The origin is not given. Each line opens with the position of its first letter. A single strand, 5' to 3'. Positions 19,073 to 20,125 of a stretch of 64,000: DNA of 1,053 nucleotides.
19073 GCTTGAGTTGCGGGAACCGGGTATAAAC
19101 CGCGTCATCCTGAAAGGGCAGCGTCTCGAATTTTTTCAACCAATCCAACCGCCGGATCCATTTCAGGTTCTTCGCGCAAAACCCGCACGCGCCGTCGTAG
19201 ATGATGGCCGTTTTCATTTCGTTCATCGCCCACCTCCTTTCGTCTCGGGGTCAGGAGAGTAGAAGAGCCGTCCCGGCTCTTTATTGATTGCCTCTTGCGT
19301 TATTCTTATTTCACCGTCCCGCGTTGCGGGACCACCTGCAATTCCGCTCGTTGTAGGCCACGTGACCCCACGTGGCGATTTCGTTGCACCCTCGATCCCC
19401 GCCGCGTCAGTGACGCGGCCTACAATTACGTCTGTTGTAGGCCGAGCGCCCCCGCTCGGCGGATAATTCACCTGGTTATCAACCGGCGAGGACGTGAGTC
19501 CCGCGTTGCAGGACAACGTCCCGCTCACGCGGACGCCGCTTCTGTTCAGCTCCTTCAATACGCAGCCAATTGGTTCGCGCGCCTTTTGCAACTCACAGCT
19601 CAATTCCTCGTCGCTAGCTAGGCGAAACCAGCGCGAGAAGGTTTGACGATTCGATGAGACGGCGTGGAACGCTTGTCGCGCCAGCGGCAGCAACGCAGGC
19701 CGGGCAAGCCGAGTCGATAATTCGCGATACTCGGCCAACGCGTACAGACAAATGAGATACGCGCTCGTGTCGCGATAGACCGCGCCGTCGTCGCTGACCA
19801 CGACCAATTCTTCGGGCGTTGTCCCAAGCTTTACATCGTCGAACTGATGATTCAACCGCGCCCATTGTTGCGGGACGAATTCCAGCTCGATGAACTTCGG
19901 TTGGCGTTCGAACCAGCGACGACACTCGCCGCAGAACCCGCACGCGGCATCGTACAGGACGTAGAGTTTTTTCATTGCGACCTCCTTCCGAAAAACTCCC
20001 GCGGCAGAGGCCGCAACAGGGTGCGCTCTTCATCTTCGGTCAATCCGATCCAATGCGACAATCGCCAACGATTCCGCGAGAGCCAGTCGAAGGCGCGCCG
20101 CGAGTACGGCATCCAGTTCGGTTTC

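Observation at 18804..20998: Operon of three tandem DCC-family (DUF393) thiol-disulfide oxidoreductase paralogs led by a membrane protein and a His-rich mini-ORF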

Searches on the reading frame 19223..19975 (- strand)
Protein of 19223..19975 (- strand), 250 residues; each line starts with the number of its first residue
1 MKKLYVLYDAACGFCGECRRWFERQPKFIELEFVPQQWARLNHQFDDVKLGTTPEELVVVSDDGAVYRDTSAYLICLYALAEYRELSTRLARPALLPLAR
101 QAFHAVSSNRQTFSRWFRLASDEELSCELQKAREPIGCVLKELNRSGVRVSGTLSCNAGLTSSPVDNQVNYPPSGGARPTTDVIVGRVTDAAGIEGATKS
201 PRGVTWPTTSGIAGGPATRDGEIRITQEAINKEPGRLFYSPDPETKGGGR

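Call 3: search_protein_families(library=pfam, proteins=[window:19223-19975:-], max_evalue=0.01)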
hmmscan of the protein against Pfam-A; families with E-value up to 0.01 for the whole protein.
window:19223-19975:- (250 aa): 1 family
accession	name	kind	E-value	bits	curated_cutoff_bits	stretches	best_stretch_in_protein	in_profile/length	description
PF04134.17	DCC1-like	-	2.5e-09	38.8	27.8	1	6-115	1-112/113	DCC1-like thiol-disulfide oxidoreductase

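Call 6: search_protein_families(library=ncbifam, proteins=[window:19223-19975:-], max_evalue=0.01)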
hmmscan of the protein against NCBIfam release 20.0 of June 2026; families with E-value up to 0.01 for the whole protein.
window:19223-19975:- (250 aa): 0 families

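Call 33: find_homologous_proteins(query=window:19223-19975:-, max_evalue=0.001)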
Query window:19223-19975:- (250 aa): 374 proteins with E <= 0.001 among 1521 candidates; the best 120 are listed.
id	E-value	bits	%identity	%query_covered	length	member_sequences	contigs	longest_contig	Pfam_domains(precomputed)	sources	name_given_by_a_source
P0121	2.0e-167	573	100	100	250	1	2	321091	PF04134.18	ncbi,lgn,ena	-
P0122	4.3e-62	228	74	56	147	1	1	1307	PF04134.18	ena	-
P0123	1.6e-39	154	42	89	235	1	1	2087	PF04134.18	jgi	jgi:predicted DCC family thiol-disulfide oxidoreductase YuxK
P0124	2.7e-39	153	53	59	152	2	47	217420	PF04134.18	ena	-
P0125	1.5e-38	151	54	60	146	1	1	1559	PF04134.18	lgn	-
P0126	6.0e-38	149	56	55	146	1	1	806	PF04134.18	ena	-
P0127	8.5e-38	148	56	54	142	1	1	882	PF04134.18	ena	-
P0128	1.9e-37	147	49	66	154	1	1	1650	PF04134.18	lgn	-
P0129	2.0e-37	147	53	54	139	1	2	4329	PF04134.18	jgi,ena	-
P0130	4.1e-37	146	54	52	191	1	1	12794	PF04134.18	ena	-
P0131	4.8e-37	146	56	54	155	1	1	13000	PF04134.18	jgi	jgi:predicted DCC family thiol-disulfide oxidoreductase YuxK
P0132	5.1e-37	146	53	54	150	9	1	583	PF04134.18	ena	-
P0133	6.6e-37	145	54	56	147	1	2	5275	PF04134.18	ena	-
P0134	6.8e-37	145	48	62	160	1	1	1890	PF04134.18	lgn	-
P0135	6.9e-37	145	50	59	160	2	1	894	PF04134.18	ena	-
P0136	7.2e-37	145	53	54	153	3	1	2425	PF04134.18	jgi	jgi:predicted DCC family thiol-disulfide oxidoreductase YuxK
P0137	9.0e-37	145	49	65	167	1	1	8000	PF04134.18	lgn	-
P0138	1.1e-36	145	62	48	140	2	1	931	PF04134.18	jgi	jgi:predicted DCC family thiol-disulfide oxidoreductase YuxK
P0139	2.9e-36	143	51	52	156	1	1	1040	PF04134.18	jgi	jgi:predicted DCC family thiol-disulfide oxidoreductase YuxK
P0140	3.2e-36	143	52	56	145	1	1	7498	PF04134.18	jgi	jgi:predicted DCC family thiol-disulfide oxidoreductase YuxK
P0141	4.8e-36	143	52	54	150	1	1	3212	PF04134.18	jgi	jgi:predicted DCC family thiol-disulfide oxidoreductase YuxK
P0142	5.8e-36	142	52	57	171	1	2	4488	PF04134.18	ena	-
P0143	6.2e-36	142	56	50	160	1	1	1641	PF04134.18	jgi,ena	-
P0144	7.2e-36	142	53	50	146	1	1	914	PF04134.18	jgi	jgi:predicted DCC family thiol-disulfide oxidoreductase YuxK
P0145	7.4e-36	142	53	54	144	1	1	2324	PF04134.18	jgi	jgi:predicted DCC family thiol-disulfide oxidoreductase YuxK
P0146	7.4e-36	142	53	54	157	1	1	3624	PF04134.18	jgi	jgi:predicted DCC family thiol-disulfide oxidoreductase YuxK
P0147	7.5e-36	142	53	55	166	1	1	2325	PF04134.18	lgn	-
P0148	7.9e-36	142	52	56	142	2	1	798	PF04134.18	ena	-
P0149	1.0e-35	141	53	54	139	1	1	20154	PF04134.18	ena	-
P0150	1.7e-35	141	53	54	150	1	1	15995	PF04134.18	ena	-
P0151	1.7e-35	141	52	54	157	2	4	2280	PF04134.18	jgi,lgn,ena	-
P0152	1.8e-35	141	51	56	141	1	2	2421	PF04134.18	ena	-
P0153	1.8e-35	141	53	54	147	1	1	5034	PF04134.18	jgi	jgi:predicted DCC family thiol-disulfide oxidoreductase YuxK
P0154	3.1e-35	140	54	55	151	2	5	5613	PF04134.18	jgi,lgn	jgi:predicted DCC family thiol-disulfide oxidoreductase YuxK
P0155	3.2e-35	140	47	66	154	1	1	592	PF04134.18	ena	-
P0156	5.6e-35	139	52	55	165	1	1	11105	PF04134.18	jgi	jgi:predicted DCC family thiol-disulfide oxidoreductase YuxK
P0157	7.5e-35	139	58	42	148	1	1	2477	PF04134.18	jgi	jgi:predicted DCC family thiol-disulfide oxidoreductase YuxK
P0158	7.6e-35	139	51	56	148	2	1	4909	PF04134.18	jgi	jgi:predicted DCC family thiol-disulfide oxidoreductase YuxK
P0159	8.0e-35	139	51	54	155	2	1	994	PF04134.18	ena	-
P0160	1.0e-34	138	50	60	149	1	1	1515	PF04134.18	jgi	jgi:predicted DCC family thiol-disulfide oxidoreductase YuxK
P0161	1.1e-34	138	43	71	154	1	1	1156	PF04134.18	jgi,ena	-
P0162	1.2e-34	138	54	50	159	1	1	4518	PF04134.18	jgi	jgi:predicted DCC family thiol-disulfide oxidoreductase YuxK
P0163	1.4e-34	138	52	54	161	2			PF04134.18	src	-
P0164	1.6e-34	138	53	55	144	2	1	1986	PF04134.18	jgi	-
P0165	2.2e-34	137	50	59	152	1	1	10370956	PF04134.18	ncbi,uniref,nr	ncbi:hypothetical protein OJF2_64020 [Aquisphaera giovannonii]|uniref:DUF393 domain-containing prote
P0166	2.4e-34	137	49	59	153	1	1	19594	PF04134.18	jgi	jgi:predicted DCC family thiol-disulfide oxidoreductase YuxK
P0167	2.6e-34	137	57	47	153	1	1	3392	PF04134.18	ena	-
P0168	2.8e-34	137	48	65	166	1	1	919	PF04134.18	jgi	jgi:predicted DCC family thiol-disulfide oxidoreductase YuxK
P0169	2.9e-34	137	50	54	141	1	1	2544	PF04134.18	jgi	jgi:predicted DCC family thiol-disulfide oxidoreductase YuxK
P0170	3.2e-34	137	48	58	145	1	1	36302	PF04134.18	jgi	jgi:predicted DCC family thiol-disulfide oxidoreductase YuxK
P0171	3.9e-34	136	60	41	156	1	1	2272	PF04134.18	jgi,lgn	-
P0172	3.9e-34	136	50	54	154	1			PF04134.18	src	-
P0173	4.3e-34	136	53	55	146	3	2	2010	PF04134.18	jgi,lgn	jgi:predicted DCC family thiol-disulfide oxidoreductase YuxK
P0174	4.6e-34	136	52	53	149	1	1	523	PF04134.18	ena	-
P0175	5.4e-34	136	51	52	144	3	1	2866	PF04134.18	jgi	jgi:predicted DCC family thiol-disulfide oxidoreductase YuxK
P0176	5.4e-34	136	50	54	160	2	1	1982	PF04134.18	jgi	jgi:predicted DCC family thiol-disulfide oxidoreductase YuxK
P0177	5.6e-34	136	49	57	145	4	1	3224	PF04134.18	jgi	jgi:predicted DCC family thiol-disulfide oxidoreductase YuxK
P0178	6.2e-34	136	51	56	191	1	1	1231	PF04134.18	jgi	jgi:predicted DCC family thiol-disulfide oxidoreductase YuxK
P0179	7.5e-34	135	52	55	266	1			PF04134.18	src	-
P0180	7.7e-34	135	53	54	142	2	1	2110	PF04134.18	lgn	-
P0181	8.0e-34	135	52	57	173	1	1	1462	PF04134.18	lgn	-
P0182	8.2e-34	135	50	55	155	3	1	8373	PF04134.18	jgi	jgi:predicted DCC family thiol-disulfide oxidoreductase YuxK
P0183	8.3e-34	135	50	54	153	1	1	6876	PF04134.18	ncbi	-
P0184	8.5e-34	135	50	52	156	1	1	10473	PF04134.18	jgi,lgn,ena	-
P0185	9.2e-34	135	49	55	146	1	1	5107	PF04134.18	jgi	jgi:predicted DCC family thiol-disulfide oxidoreductase YuxK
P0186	9.8e-34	135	47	54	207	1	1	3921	PF04134.18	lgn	-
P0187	1.0e-33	135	53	54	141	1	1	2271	PF04134.18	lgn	-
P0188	1.0e-33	135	50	54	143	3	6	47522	PF04134.18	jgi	jgi:predicted DCC family thiol-disulfide oxidoreductase YuxK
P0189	1.1e-33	135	53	52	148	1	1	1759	PF04134.18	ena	-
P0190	1.2e-33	135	48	54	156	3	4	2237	PF04134.18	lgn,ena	-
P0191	1.2e-33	135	53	52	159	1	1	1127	PF04134.18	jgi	jgi:predicted DCC family thiol-disulfide oxidoreductase YuxK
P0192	1.5e-33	134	50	50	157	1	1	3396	PF04134.18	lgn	-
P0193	2.5e-33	134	50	54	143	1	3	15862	PF04134.18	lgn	-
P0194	2.8e-33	134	49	55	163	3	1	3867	PF04134.18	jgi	jgi:predicted DCC family thiol-disulfide oxidoreductase YuxK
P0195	3.1e-33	133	48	55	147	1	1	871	PF04134.18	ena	-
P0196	3.8e-33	133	51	55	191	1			PF04134.18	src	-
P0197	4.1e-33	133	51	56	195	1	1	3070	PF04134.18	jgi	-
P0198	4.3e-33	133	49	54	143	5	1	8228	PF04134.18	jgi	jgi:predicted DCC family thiol-disulfide oxidoreductase YuxK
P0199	4.6e-33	133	48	54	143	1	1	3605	PF04134.18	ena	-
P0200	4.7e-33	133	51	54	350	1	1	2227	PF04134.18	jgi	jgi:predicted DCC family thiol-disulfide oxidoreductase YuxK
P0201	4.8e-33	133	47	56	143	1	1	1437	PF04134.18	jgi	jgi:predicted DCC family thiol-disulfide oxidoreductase YuxK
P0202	5.0e-33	133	49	56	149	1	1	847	PF04134.18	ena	-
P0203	5.8e-33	132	54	47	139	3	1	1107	PF04134.18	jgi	jgi:predicted DCC family thiol-disulfide oxidoreductase YuxK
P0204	5.9e-33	132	51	55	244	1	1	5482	PF04134.18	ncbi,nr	ncbi:MAG TPA: DCC1-like thiol-disulfide oxidoreductase family protein, partial [Thermoanaerobaculia 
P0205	6.6e-33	132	47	58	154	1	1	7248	PF04134.18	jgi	jgi:predicted DCC family thiol-disulfide oxidoreductase YuxK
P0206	7.6e-33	132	53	50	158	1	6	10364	PF04134.18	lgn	-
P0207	1.1e-32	132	57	49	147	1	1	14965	PF04134.18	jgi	-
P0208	1.2e-32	131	53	56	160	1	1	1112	PF04134.18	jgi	jgi:predicted DCC family thiol-disulfide oxidoreductase YuxK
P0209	1.4e-32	131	49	58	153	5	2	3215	PF04134.18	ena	-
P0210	1.4e-32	131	48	54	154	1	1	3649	PF04134.18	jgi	jgi:predicted DCC family thiol-disulfide oxidoreductase YuxK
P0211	1.5e-32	131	50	56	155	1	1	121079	PF04134.18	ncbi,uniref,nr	ncbi:DCC1-like thiol-disulfide oxidoreductase family protein [Aquisphaera insulae]|uniref:DCC1-like 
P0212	1.5e-32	131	51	55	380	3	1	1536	PF04134.18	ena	-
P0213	1.6e-32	131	52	55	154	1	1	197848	PF04134.18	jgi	jgi:predicted DCC family thiol-disulfide oxidoreductase YuxK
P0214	1.9e-32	131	48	56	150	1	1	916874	PF04134.18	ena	-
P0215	2.0e-32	131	50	50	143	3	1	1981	PF04134.18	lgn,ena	-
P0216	2.1e-32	131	49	56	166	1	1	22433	PF04134.18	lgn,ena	-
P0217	2.5e-32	130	51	53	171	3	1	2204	PF04134.18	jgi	jgi:predicted DCC family thiol-disulfide oxidoreductase YuxK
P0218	2.6e-32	130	48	58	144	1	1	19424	PF04134.18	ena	-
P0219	3.1e-32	130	49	56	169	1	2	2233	PF04134.18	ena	-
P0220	3.4e-32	130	50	57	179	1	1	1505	PF04134.18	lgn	-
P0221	3.6e-32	130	51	53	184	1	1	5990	PF04134.18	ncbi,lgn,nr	ncbi:MAG: DUF393 domain-containing protein [Acidobacteriota bacterium]|nr:DUF393 domain-containing p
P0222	3.8e-32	130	48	56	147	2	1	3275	PF04134.18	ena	-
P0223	3.8e-32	130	50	54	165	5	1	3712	PF04134.18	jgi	-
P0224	4.0e-32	130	51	50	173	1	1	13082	PF04134.18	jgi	jgi:predicted DCC family thiol-disulfide oxidoreductase YuxK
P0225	4.0e-32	130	47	54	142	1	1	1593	PF04134.18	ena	-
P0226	4.1e-32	130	49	56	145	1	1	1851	PF04134.18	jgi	jgi:predicted DCC family thiol-disulfide oxidoreductase YuxK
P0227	4.3e-32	130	51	53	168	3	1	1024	PF04134.18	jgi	jgi:predicted DCC family thiol-disulfide oxidoreductase YuxK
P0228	4.4e-32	130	52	50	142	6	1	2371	PF04134.18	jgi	jgi:predicted DCC family thiol-disulfide oxidoreductase YuxK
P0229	4.7e-32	130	52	54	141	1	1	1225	PF04134.18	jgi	jgi:predicted DCC family thiol-disulfide oxidoreductase YuxK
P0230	4.7e-32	130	51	54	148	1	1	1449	PF04134.18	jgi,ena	jgi:predicted DCC family thiol-disulfide oxidoreductase YuxK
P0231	4.8e-32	129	49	57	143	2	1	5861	PF04134.18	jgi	jgi:predicted DCC family thiol-disulfide oxidoreductase YuxK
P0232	4.9e-32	129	52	53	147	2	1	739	PF04134.18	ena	-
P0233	5.1e-32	129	50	53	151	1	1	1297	PF04134.18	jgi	jgi:predicted DCC family thiol-disulfide oxidoreductase YuxK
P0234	6.5e-32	129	51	57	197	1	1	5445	PF04134.18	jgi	-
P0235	7.4e-32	129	51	54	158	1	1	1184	PF04134.18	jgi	jgi:predicted DCC family thiol-disulfide oxidoreductase YuxK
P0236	7.5e-32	129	50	54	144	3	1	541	PF04134.18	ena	-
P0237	7.6e-32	129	53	49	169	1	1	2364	PF04134.18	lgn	-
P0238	7.7e-32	129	51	55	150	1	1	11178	PF04134.18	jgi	jgi:predicted DCC family thiol-disulfide oxidoreductase YuxK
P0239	1.1e-31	128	48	53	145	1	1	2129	PF04134.18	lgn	-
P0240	1.3e-31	128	52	50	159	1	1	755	PF04134.18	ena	-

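Call 34: find_encoding_contigs(protein=P0122, flank=3000, max_places=3)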
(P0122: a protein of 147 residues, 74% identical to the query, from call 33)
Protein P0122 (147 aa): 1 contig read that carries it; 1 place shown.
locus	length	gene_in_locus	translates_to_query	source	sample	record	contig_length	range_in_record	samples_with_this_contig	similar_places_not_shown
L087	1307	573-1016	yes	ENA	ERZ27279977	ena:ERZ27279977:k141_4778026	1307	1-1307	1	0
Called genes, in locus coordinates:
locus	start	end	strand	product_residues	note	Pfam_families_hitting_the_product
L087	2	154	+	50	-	?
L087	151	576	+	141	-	PF04134:DCC1-like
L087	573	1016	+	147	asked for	PF04134:DCC1-like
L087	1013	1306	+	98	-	?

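Call 35: find_encoding_contigs(protein=P0123, flank=3000, max_places=3)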
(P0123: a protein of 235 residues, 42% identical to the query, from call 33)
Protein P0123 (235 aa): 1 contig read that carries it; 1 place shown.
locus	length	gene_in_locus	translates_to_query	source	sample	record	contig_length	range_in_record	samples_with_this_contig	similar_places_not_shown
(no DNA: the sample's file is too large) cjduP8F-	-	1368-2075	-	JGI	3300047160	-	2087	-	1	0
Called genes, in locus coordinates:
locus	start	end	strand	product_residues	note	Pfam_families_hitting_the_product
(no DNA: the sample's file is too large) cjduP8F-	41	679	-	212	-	PF07638:Sigma70_ECF (weak), PF04542:Sigma70_r2, PF08281:Sigma70_r4_2, PF04545:Sigma70_r4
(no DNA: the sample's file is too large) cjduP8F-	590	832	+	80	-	-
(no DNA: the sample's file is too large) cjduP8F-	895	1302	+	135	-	-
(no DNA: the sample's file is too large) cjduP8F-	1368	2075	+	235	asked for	PF04134:DCC1-like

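Call 43: search_protein_families(library=pfam, proteins=[L087:1013-1306:+], max_evalue=0.01)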
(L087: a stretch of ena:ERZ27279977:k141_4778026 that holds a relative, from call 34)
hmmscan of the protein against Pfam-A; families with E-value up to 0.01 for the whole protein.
L087:1013-1306:+ (98 aa): 0 families

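Call 55: list_cluster_members(proteins=[P0121, P0200, P0212])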
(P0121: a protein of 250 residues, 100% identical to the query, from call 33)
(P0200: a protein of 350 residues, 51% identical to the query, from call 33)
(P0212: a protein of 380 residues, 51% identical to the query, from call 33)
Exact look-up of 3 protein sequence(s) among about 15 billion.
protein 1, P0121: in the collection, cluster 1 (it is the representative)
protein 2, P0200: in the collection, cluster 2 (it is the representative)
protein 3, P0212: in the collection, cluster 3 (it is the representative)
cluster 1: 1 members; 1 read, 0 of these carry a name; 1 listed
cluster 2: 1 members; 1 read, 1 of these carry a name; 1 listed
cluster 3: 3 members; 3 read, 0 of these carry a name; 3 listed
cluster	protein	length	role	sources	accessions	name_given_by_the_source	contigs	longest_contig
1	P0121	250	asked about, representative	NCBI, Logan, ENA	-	-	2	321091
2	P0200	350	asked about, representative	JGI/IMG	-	predicted DCC family thiol-disulfide oxidoreductase YuxK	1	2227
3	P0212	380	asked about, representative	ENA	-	-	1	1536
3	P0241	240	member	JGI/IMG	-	-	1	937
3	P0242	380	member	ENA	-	-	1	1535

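Call 56: find_encoding_contigs(protein=P0212, flank=2000, max_places=3)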
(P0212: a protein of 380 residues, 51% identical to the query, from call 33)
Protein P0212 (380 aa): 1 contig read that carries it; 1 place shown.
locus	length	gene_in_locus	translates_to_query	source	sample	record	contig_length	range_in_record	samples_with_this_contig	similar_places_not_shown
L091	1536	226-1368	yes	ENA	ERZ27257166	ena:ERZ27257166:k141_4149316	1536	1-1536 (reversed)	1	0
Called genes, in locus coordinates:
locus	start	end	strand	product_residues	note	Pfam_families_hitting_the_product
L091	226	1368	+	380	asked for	PF04134:DCC1-like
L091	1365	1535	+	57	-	?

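Call 67: predict_structure(alignment_id=A4)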
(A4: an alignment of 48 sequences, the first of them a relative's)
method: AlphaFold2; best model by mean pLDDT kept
length: 380 residues; sequences in the alignment: 48
mean_pLDDT: 75.7   pTM: 0.44
mean pLDDT of the five models: 75.7, 75.8, 73.5, 73.5, 72.4
residues with pLDDT >= 90: 100; 70-90: 173; 50-70: 60; < 50: 47
segments of 3 or more residues with pLDDT < 50: 146-148, 187-201, 203-205, 207-209, 363-380
pLDDT, mean of each block of 10 residues (from residue 1): 95 93 97 95 88 78 95 96 96 92 89 90 90 71 51 66 83 76 55 43 49 63 78 79 74 73 78 77 71 73 75 76 79 76 65 66 48 41
secondary structure, 60 per line:
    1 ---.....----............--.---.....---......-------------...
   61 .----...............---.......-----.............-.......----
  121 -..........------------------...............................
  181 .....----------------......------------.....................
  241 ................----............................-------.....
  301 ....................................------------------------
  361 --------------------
elements in order: E4-8 H13-24 E31-35 H39-44 E58-61 E66-68 H69-79 H84-90 H96-108 H110-116 H122-131 H150-185 H202-207 H220-256 H261-288 H296-336

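Call 70: fold_search(model_id=the predicted structure, library=pdb)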
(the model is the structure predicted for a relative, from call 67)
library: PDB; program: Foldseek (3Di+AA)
matches with E <= 10: 386; with E <= 0.001: 0
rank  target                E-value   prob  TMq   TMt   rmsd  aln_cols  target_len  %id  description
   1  2lqo_MODEL_1_A        8.7e-02  0.92  0.16  0.52   6.1        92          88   18  Mrx1 reduced (released 2012-10-03)
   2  5u51_D                1.0e-01  0.51  0.17  0.27   9.9       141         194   15  Structure of Francisella tularensis heterodimeric SspA (MglA-SspA) in complex with ppGpp (released 2017-08-16)
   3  7db0_A                1.2e-01  0.80  0.15  0.23   5.4        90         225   21  Crystal structure of Drosophila melanogaster Noppera-bo, glutathione S-transferase epsilon 14 (DmGSTE14), in dimedone- (released 2021-02-10)
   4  4o92                  1.6e-01  0.84  0.21  0.36   7.9       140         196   14  Crystal structure of a Glutathione S-transferase from Pichia kudriavzevii (Issatchenkia orientalis), target EFI-501747 (released 2014-01-15)
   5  4kdy_A                1.7e-01  0.35  0.14  0.22  11.6       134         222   14  Crystal structure of maleylacetoacetate isomerase from Anaeromyxobacter dehalogenans 2CP-1, Target EFI-507175, with bo (released 2013-05-08)
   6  4kae_A                1.7e-01  0.25  0.13  0.20  11.9       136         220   14  Crystal structure of Maleylacetoacetate isomerase from Anaeromyxobacter dehalogenans 2CP-1, TARGET EFI-507175, with bo (released 2013-05-01)
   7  4nwy_B                1.8e-01  0.51  0.15  0.36   7.3       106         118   11  Crystal structure of the b' domain of human protein disulfide isomerase-like protein of the testis (PDILT) (released 2014-04-02)
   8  7day_B                1.9e-01  0.69  0.15  0.24   5.3        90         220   21  Crystal structure of Drosophila melanogaster Noppera-bo, glutathione S-transferase epsilon 14 (DmGSTE14), in TDP013-,  (released 2021-02-10)
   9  4ags_A                2.0e-01  0.51  0.13  0.11   5.4        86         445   12  Leishmania TDR1 - a unique trimeric glutathione transferase (released 2012-07-04)
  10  5v3q                  2.1e-01  0.75  0.14  0.20   4.8        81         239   17  Human GSTO1-1 complexed with ML175 (released 2017-12-20)
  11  4fiw                  2.3e-01  0.80  0.13  0.46   3.9        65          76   23  X-ray crystal structure of Corynebacterium glutamicum Nrdh-redoxin at 1.5A (released 2013-02-06)
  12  4yqu_B                2.4e-01  0.72  0.14  0.22   5.0        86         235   17  Glutathione S-transferase Omega 1 bound to covalent inhibitor C1-31 (released 2016-10-12)
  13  7dax_A                2.4e-01  0.63  0.15  0.23   5.4        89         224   21  Crystal structure of Drosophila melanogaster Noppera-bo, glutathione S-transferase epsilon 14 (DmGSTE14), in TDP013-bo (released 2021-02-10)
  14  5u51_C                2.4e-01  0.38  0.18  0.28   9.9       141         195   15  Structure of Francisella tularensis heterodimeric SspA (MglA-SspA) in complex with ppGpp (released 2017-08-16)
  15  1bye_A                2.4e-01  0.35  0.18  0.27   8.8       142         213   19  GLUTATHIONE S-TRANSFERASE I FROM MAIS IN COMPLEX WITH ATRAZINE GLUTATHIONE CONJUGATE (released 1998-10-21)
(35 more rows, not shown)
